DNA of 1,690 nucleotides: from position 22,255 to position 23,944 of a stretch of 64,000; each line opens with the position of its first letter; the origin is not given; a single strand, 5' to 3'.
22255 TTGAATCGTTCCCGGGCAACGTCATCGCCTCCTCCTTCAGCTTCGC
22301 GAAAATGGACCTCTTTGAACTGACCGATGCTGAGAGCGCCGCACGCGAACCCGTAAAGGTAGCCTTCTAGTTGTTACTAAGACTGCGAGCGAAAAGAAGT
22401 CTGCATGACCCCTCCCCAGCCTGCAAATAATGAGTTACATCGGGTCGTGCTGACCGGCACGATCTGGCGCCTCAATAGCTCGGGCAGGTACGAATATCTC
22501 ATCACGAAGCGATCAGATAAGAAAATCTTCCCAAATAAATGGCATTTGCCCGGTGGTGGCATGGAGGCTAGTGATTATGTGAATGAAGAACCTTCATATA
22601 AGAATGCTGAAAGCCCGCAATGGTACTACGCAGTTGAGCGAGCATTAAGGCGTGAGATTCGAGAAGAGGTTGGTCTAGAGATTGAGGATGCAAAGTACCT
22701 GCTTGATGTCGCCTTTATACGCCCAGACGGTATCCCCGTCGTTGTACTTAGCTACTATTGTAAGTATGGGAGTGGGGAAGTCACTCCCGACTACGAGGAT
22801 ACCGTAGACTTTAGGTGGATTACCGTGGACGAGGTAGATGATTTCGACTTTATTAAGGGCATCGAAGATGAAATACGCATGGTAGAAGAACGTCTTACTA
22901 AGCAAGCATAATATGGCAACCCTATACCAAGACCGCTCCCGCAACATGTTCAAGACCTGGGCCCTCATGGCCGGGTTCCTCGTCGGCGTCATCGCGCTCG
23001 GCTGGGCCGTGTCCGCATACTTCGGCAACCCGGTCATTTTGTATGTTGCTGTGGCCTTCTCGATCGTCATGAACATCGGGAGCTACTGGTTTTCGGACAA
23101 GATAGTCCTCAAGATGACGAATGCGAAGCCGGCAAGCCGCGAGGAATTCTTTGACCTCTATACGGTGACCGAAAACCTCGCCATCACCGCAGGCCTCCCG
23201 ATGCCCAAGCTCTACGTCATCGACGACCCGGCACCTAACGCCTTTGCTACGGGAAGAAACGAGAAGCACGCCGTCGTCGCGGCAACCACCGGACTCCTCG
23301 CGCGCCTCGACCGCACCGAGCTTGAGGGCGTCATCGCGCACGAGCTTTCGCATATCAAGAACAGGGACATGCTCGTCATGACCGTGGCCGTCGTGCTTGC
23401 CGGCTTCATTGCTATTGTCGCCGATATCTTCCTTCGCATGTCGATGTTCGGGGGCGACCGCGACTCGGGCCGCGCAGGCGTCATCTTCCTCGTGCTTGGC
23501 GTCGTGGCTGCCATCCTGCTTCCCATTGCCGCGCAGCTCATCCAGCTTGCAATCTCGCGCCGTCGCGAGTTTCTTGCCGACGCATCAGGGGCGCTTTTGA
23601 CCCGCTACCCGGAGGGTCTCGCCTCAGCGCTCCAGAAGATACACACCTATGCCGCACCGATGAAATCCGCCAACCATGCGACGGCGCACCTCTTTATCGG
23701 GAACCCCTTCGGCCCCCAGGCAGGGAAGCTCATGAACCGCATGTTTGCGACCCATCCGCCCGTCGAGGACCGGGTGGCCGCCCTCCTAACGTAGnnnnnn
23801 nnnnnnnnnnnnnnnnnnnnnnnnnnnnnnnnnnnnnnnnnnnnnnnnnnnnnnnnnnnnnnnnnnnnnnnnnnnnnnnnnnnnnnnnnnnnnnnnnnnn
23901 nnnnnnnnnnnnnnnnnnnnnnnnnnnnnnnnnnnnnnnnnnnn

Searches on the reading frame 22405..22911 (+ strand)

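Call 17: search_protein_families(library=pfam, proteins=[window:22405-22911:+], max_evalue=0.001)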
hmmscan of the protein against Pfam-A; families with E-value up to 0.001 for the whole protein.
window:22405-22911:+ (168 aa): 2 families
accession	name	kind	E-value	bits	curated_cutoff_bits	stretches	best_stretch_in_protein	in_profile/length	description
PF00293.34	NUDIX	-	6.7e-14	52.5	21.1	1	21-145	9-119/134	NUDIX domain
PF14815.12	NUDIX_4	-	2e-05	24.8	35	1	29-152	10-106/113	NUDIX domain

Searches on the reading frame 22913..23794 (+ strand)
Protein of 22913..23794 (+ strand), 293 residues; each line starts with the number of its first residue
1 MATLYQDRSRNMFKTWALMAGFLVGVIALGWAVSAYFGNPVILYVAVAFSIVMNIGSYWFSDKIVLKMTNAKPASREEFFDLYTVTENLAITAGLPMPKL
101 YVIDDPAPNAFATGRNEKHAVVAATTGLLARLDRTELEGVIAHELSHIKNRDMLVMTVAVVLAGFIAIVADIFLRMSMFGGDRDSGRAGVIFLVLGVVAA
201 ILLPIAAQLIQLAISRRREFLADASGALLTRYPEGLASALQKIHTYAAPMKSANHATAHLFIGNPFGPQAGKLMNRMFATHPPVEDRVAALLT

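Call 17: search_protein_families(library=pfam, proteins=[window:22913-23794:+], max_evalue=0.001)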
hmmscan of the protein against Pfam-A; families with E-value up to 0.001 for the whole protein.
window:22913-23794:+ (293 aa): 2 families
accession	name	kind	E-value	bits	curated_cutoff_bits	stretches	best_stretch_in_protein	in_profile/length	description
PF01435.24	Peptidase_M48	-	2.6e-34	119.1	20.3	1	81-291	6-182/186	Peptidase family M48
PF05569.17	Peptidase_M56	-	0.00012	21.8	31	1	123-162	179-218/296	BlaR1 peptidase M56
